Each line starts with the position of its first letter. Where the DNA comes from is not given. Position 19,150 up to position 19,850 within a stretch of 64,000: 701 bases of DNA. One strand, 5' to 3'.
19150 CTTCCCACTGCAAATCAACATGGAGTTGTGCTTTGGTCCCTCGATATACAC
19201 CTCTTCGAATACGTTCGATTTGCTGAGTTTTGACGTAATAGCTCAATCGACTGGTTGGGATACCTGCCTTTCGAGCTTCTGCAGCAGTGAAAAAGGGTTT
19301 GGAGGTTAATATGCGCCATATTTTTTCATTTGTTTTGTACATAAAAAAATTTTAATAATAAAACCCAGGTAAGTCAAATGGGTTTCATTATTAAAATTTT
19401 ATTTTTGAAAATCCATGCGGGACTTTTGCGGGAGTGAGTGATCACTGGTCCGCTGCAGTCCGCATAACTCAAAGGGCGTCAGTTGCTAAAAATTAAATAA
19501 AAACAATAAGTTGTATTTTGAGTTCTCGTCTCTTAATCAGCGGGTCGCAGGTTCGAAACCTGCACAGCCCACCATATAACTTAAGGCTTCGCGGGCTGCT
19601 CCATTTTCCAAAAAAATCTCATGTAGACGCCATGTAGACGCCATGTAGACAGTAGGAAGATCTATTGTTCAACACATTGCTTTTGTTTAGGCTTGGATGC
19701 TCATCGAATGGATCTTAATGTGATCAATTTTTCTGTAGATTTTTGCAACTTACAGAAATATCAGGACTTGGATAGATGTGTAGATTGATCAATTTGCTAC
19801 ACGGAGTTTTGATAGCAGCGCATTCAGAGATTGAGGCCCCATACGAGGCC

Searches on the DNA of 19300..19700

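Call 59: search_rna_families(source=window, start=19300, end=19700, threshold=evalue, max_evalue=1)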
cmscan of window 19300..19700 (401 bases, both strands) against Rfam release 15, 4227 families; matches with E-value up to 1: 7.
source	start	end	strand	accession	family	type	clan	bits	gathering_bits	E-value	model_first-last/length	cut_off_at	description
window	19340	19407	+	RF04140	mir-3118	Gene; miRNA;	-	24.2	89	0.018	1-76/76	no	mir-3118 microRNA precursor family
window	19346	19400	+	RF04134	MIR7504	Gene; miRNA;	-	23.7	83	0.069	1-124/124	no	MIR7504 microRNA precursor family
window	19344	19401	-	RF03926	MIR1435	Gene; miRNA;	-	23.2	94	0.34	1-186/186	no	MIR1435 microRNA precursor family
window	19355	19412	-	RF02495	ohsC_RNA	Gene; antitoxin;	-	20.9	50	0.84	1-77/77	no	Oppression of Hydrophobic ORF by sRNA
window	19332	19391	+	RF02495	ohsC_RNA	Gene; antitoxin;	-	20.5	50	0.98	1-77/77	no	Oppression of Hydrophobic ORF by sRNA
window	19300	19493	+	RF04128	MIR8562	Gene; miRNA;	-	17.2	211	0.73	39-242/242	5'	MIR8562 microRNA precursor family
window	19416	19535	+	RF02731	JA03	Gene; sRNA;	-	13.9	44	0.97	1-274/274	no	Aggregatibacter sRNA JA03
